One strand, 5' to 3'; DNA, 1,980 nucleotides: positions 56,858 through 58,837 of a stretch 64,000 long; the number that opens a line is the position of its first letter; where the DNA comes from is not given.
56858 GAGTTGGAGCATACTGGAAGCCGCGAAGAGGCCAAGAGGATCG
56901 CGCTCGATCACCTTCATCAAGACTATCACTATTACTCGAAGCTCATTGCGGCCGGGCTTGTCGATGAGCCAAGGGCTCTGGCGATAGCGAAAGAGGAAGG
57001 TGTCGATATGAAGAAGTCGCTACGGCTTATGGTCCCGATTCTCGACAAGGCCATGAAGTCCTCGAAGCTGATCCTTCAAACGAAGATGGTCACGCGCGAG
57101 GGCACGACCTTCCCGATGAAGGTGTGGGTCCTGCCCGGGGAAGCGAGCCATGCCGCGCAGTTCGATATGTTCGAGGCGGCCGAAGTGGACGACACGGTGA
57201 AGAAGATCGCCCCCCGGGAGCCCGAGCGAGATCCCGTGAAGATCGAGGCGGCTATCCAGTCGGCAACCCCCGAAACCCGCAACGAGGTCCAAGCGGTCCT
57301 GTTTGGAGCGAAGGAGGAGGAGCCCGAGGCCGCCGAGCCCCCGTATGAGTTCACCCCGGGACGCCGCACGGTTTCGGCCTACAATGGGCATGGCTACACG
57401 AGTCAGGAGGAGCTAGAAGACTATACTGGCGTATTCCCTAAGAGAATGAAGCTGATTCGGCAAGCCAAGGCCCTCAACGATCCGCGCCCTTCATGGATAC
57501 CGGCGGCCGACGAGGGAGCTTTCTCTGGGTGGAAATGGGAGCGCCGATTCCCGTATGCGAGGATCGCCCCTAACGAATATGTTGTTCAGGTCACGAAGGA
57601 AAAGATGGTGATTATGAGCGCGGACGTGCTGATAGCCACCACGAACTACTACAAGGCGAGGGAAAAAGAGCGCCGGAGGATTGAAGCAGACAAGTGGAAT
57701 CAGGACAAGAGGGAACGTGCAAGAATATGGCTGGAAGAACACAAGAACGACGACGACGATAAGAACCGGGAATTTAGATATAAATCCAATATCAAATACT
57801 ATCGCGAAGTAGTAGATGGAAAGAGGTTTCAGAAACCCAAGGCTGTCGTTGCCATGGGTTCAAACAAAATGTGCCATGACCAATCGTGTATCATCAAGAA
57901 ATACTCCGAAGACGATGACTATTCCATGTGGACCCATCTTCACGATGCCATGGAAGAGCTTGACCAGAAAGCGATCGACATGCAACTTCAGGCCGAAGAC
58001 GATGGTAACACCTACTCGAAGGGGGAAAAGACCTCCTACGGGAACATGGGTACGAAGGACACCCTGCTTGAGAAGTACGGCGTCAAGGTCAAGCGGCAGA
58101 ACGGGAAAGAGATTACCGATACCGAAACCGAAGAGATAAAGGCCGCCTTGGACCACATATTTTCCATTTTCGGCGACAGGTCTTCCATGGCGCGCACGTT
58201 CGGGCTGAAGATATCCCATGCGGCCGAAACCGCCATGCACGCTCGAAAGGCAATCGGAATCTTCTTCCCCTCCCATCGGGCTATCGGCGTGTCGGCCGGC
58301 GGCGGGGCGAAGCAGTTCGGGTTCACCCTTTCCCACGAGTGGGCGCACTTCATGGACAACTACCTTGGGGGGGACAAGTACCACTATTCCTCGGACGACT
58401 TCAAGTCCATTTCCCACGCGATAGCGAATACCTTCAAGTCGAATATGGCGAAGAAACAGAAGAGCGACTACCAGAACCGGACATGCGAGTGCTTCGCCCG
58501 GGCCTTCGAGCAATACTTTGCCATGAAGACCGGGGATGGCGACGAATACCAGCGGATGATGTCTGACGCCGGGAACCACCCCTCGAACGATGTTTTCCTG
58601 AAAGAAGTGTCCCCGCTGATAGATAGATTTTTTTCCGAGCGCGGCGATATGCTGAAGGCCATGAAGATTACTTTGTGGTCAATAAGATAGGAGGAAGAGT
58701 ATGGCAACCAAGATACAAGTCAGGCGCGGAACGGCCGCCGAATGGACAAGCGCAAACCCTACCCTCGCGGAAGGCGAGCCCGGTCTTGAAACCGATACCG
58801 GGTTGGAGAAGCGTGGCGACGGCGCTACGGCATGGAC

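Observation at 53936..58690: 1584-aa multi-effector protein combining at least four enzyme-like domains separated by leader-module copies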

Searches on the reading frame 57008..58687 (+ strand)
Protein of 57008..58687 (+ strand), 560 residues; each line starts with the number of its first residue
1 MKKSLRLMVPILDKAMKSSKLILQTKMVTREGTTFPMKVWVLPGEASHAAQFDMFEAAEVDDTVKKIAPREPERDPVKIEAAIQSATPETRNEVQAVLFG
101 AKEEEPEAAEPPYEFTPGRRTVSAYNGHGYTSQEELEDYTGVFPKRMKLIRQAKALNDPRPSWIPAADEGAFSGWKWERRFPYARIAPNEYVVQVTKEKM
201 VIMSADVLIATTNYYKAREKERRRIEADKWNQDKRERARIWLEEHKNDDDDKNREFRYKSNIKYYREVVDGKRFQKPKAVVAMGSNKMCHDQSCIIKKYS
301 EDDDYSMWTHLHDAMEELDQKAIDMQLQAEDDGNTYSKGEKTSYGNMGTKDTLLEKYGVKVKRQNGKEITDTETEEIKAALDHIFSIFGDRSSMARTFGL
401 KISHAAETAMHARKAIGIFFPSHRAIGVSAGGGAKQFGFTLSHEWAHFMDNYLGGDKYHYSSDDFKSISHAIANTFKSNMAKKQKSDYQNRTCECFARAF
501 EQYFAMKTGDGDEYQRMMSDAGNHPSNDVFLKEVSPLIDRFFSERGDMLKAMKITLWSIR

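Call 50: search_solved_structures(query=window:57146-58687:+, max_evalue=10, show_alignments=3)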
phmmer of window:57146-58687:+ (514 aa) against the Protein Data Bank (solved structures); distinct sequences matched with E-value up to 10: 0.

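Call 53: find_homologous_proteins(query=window:57146-58687:+, max_evalue=0.001)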
Query window:57146-58687:+ (514 aa): 91 proteins with E <= 0.001 among 7451 candidates.
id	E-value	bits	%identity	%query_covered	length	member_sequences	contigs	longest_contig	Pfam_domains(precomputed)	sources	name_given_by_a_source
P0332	1.2e-165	570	53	100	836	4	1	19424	PF18905.6,PF18823.7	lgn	-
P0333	4.6e-120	420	43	95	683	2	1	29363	PF18905.6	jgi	-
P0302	4.2e-118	414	44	98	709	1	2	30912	PF18796.7,PF18823.7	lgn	-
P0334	5.4e-117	410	42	99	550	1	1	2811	-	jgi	-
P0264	1.5e-116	408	42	99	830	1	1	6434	PF18905.6,PF18823.7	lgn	-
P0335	3.1e-116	407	42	99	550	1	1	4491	-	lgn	-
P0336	1.1e-115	406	44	98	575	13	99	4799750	-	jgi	jgi:hypothetical protein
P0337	1.1e-113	399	42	98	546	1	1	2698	-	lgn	-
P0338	3.1e-112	394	42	99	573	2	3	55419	-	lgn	-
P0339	3.4e-112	394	43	98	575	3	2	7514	-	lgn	-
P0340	1.3e-107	379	41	96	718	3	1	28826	-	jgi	jgi:hypothetical protein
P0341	1.3e-107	379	40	98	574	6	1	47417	-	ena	-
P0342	7.4e-103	363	41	93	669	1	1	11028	-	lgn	-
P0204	2.2e-100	355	41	94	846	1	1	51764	PF18823.7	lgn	-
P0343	4.9e-100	354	40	97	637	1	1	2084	-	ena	-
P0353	4.5e-95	338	38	95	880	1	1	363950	PF18905.6,PF18823.7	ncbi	ncbi:MAG: hypothetical protein SAMD01599839_07960 [Rectinema sp.]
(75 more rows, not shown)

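Call 57: search_solved_structures(query=A4, max_evalue=10, show_alignments=4)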
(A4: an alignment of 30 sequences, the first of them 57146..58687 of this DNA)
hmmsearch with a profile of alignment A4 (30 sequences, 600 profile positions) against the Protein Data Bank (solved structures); distinct sequences matched with E-value up to 10: 1.
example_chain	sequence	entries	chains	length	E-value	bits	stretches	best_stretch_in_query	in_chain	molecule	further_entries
2l0r_A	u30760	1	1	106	0.067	15.2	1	479-562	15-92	Lethal factor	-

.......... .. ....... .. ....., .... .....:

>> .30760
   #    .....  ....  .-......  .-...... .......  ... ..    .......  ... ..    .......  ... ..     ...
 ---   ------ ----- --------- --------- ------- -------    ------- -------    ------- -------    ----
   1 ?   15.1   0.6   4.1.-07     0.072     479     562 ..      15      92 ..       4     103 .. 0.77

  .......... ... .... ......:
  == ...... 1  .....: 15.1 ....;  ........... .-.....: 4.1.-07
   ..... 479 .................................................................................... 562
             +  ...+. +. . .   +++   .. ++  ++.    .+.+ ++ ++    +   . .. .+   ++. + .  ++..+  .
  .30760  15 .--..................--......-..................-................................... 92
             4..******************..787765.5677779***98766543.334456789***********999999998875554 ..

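Call 58: search_protein_families(library=pfam, alignment_id=A4, max_evalue=0.05)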
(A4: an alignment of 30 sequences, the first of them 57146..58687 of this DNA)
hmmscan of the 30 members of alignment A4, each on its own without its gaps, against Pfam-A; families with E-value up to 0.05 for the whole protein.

A. member 1, window:57146-58687:+ (514 aa): 1 family
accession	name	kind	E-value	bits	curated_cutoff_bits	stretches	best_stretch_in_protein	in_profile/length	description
PF18796.6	LPD1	-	0.00097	19.6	27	1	435-462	2-29/78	Large polyvalent protein-associated domain 1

B. families by the number of members that match (of 30 scanned): 10 families
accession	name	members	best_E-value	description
PF18796.6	LPD1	19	7.1e-05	Large polyvalent protein-associated domain 1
PF06114.19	Peptidase_M78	3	0.00072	IrrE N-terminal-like domain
PF12725.13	DUF3810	3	0.018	Protein of unknown function (DUF3810)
PF07737.17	ATLF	2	0.0028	Anthrax toxin lethal factor, N- and C-terminal domain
PF20573.4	DUF6782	2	0.014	Putative metallopeptidase family (DUF6782)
PF18905.5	DUF5661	1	5.4e-11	Protein of unknown function (DUF5661)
PF03670.18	UPF0184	1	6.8e-05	Uncharacterised protein family (UPF0184)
PF09753.14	Use1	1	0.0052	Membrane fusion protein Use1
PF11419.13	DUF3194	1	0.012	Protein of unknown function (DUF3194)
PF19091.5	DUF5779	1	0.035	Family of unknown function (DUF5779)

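Call 61: find_encoding_contigs(protein=P0336, flank=10000, max_places=3)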
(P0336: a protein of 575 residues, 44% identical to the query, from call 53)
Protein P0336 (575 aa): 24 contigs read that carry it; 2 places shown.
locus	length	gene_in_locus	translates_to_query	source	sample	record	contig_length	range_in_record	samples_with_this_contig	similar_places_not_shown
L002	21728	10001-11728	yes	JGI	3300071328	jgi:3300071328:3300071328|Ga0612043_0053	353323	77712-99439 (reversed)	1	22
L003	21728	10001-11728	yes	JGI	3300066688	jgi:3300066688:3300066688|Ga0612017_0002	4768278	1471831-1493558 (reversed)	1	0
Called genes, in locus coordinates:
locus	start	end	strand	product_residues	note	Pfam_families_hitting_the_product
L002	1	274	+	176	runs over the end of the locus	-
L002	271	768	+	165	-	PF05869:Dam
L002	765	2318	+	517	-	PF17289:Terminase_6C (weak)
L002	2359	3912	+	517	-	PF04860:Phage_portal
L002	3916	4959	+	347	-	-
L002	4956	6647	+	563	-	-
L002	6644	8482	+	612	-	-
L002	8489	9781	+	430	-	-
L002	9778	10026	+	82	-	-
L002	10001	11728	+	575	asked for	-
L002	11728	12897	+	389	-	PF18823:InPase, PF18798:LPD3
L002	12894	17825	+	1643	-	PF00176:SNF2-rel_dom, PF04851:ResIII, PF00271:Helicase_C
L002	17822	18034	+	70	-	-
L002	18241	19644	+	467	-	-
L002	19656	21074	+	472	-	PF17236:SU10_MCP (weak)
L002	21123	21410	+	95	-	-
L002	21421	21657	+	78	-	-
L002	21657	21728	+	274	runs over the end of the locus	-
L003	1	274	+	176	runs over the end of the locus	-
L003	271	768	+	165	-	PF05869:Dam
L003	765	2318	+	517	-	PF17289:Terminase_6C (weak)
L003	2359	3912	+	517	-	PF04860:Phage_portal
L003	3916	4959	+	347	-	-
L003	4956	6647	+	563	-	-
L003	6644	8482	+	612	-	-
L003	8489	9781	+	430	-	-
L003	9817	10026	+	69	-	-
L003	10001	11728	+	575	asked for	-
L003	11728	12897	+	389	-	PF18823:InPase, PF18798:LPD3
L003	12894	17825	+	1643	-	PF00176:SNF2-rel_dom, PF04851:ResIII, PF00271:Helicase_C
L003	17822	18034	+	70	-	-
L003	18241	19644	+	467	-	-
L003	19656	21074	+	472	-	PF17236:SU10_MCP (weak)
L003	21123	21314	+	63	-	-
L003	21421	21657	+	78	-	-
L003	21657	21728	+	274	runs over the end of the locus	-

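Call 73: predict_structure(alignment_id=A5)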
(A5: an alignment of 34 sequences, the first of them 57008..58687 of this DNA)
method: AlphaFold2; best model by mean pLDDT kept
length: 560 residues; sequences in the alignment: 34
mean_pLDDT: 81.4   pTM: 0.78
mean pLDDT of the five models: 81.4, 80.2, 77.7, 77.4, 77.2
residues with pLDDT >= 90: 289; 70-90: 144; 50-70: 67; < 50: 60
segments of 3 or more residues with pLDDT < 50: 1-19, 30-33, 46-65, 105-108, 551-560
pLDDT, mean of each block of 10 residues (from residue 1): 39 46 62 59 52 35 49 78 75 71 52 90 88 95 90 84 91 70 94 93 96 92 94 97 84 73 95 90 80 92 89 92 89 56 74 95 86 95 94 92 85 75 88 88 96 92 95 97 91 97 96 88 94 98 74 40
secondary structure, 60 per line:
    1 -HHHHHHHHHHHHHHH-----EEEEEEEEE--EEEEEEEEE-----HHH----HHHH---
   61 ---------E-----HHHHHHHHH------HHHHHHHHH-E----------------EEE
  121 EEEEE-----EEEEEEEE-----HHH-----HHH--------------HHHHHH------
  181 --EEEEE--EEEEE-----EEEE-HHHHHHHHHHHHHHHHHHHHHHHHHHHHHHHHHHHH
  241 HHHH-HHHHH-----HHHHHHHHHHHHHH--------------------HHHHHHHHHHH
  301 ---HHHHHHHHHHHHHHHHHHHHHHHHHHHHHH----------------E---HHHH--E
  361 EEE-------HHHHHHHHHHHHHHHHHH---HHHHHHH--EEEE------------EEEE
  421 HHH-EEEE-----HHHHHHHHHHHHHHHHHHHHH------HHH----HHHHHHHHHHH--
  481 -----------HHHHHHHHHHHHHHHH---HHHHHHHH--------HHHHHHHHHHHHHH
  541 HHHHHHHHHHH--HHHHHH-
elements in order: H2-16 E22-30 E33-41 H54-57 H76-84 H91-99 E118-125 E131-138 H169-174 E183-187 E190-194 E200-203 H205-244 H246-250 H256-269 H290-300 H304-333 H354-357 E360-363 H371-388 H392-398 E401-404 E417-420 E425-428 H434-454 H468-478 H492-507 H511-518 H527-551 H554-559

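Call 76: fold_search(model_id=the predicted structure, library=pdb)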
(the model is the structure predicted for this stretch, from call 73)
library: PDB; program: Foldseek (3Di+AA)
matches with E <= 10: 47; with E <= 0.001: 0
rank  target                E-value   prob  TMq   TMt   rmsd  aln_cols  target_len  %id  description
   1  1pwp_A                3.9e-02  0.99  0.23  0.18   6.1       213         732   13  Crystal Structure of the Anthrax Lethal Factor complexed with Small Molecule Inhibitor NSC 12155 (released 2004-01-13)
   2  6fpc_C                3.9e-02  0.97  0.21  0.52   6.4       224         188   19  Structure of the PRO-PRO endopeptidase (PPEP-2) from Paenibacillus alvei (released 2018-05-30)
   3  9g0j_A                4.8e-02  0.92  0.19  0.40   7.0       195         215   13  Structure of the PRO-PRO endopeptidase (PPEP-3) from Geobacillus thermodenitrificans (released 2025-07-16)
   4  9g5j_C                6.1e-02  0.98  0.22  0.51   6.9       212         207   14  Structure of the PRO-PRO endopeptidase (PPEP-3) E153A Y189F in complex with substrate peptide Ac-EPLPPPP-NH2 from Geob (released 2025-07-30)
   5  1pwv_B                6.1e-02  0.84  0.18  0.14  10.3       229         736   12  Crystal structure of Anthrax Lethal Factor wild-type protein complexed with an optimised peptide substrate. (released 2004-02-03)
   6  9g5j_D                7.5e-02  0.93  0.20  0.44   6.3       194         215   12  Structure of the PRO-PRO endopeptidase (PPEP-3) E153A Y189F in complex with substrate peptide Ac-EPLPPPP-NH2 from Geob (released 2025-07-30)
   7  9g3t_A                7.5e-02  0.89  0.19  0.40   6.9       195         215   12  Structure of the PRO-PRO endopeptidase (PPEP-3) E153A Y189F from Geobacillus thermodenitrificans (released 2025-07-23)
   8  6r54_B                8.3e-02  0.89  0.19  0.44   6.7       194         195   13  Crystal structure of PPEP-1(E184A) (released 2019-06-12)
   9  8sln_A                9.7e-02  0.66  0.14  0.28  12.5       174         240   17  Crystal structure of Deinococcus geothermalis PprI complexed with ssDNA (released 2024-03-13)
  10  9g5j_B                1.0e-01  0.94  0.21  0.49   6.7       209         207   14  Structure of the PRO-PRO endopeptidase (PPEP-3) E153A Y189F in complex with substrate peptide Ac-EPLPPPP-NH2 from Geob (released 2025-07-30)
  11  3dte                  1.2e-01  0.63  0.14  0.27  11.3       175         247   15  Crystal structure of the IRRE protein, a central regulator of DNA damage repair in deinococcaceae (released 2009-02-10)
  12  5a0r_A                1.5e-01  0.80  0.19  0.45   6.7       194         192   13  Product peptide-bound structure of metalloprotease Zmp1 variant E143A from Clostridium difficile (released 2015-08-05)
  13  5a0x_A                2.4e-01  0.72  0.19  0.45   5.5       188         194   12  Substrate peptide-bound structure of metalloprotease Zmp1 variant E143AY178F from Clostridium difficile (released 2015-08-05)
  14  6cz6_C                1.1e+00  0.25  0.15  0.23  11.7       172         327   13  Mycobacterium tuberculosis transcriptional regulator (released 2019-04-17)
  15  6cyy_A                1.3e+00  0.18  0.14  0.22  11.0       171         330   13  Mycobacterium tuberculosis transcriptional regulator (released 2019-04-17)
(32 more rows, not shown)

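Call 84: search_dna_similar(query=window:57008-58687:+, collection=phages, mode=protein, max_evalue=0.00001, max_rows=25)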
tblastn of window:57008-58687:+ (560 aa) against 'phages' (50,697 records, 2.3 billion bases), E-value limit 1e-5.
Records with a match: 3; places in all: 3; records where one place covers at least 80% of the query: 2.
Best place of each record, by identity: <60% 3.
By first word of the organism name: Leptospira 3.
By host as written in the record: Homo sapiens 2; Leptospira inadai M34/99 serogroup Lyme 1.
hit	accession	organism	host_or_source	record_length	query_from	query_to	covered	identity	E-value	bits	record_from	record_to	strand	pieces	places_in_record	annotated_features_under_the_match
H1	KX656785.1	Leptospira phage Lin_34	Leptospira inadai M34/99 serogroup Lyme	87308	72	556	87%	33.1%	1e-61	226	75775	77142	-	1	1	record has no annotation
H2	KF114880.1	Leptospira phage vB_LinZ_10-LE1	Homo sapiens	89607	72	556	87%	33.1%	1e-61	226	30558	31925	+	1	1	hypothetical protein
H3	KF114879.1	Leptospira phage vB_LbrZ_5399-LE1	Homo sapiens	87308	317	556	43%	46.5%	3e-51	195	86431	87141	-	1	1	hypothetical protein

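Call 85: get_annotated_region(hit=H2, flank=12000)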
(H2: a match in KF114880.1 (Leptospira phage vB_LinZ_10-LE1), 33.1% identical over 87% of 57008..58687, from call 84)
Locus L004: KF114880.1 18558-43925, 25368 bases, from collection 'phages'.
description: Leptospira phage LinZ_10, complete genome.
organism: Leptospira phage vB_LinZ_10-LE1 (NCBI taxid 1334246)
taxonomy: Viruses; Duplodnaviria; Heunggongvirae; Uroviricota; Caudoviricetes
host: Homo sapiens; source: -; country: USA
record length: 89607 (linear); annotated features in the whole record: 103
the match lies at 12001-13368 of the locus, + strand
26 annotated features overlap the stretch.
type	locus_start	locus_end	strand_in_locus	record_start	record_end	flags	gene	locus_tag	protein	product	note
CDS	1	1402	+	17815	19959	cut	-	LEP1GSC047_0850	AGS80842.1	ParB-like protein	-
CDS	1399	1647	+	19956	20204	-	-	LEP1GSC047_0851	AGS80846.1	hypothetical protein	identified by glimmer; putative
CDS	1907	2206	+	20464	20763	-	-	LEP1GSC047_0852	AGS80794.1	hypothetical protein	identified by glimmer; putative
CDS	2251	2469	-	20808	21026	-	-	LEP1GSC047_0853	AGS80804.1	hypothetical protein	identified by glimmer; putative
CDS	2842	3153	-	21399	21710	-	-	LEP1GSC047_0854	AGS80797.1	hypothetical protein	-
CDS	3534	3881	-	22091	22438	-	-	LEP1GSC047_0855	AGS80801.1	hypothetical protein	identified by glimmer; putative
CDS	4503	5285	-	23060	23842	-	-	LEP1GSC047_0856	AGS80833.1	hypothetical protein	-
CDS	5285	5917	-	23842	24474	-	-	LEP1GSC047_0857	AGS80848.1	hypothetical protein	-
CDS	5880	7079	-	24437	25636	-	-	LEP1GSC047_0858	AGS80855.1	baseplate J-like protein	-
CDS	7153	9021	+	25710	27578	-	-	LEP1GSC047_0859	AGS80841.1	hypothetical protein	-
CDS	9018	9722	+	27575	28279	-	-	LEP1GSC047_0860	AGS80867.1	hypothetical protein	-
CDS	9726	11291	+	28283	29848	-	-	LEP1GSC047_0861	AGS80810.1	hypothetical protein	-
CDS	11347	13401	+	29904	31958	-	-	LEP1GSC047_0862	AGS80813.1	hypothetical protein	an automated process has identified a potential problem with this gene model; the current end5 and/or the end3 may need ...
CDS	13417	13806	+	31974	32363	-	-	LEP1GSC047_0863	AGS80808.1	hypothetical protein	-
CDS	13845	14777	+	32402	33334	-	-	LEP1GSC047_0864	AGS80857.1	hypothetical protein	an automated process has identified a potential problem with this gene model; the current end5 and/or the end3 may need ...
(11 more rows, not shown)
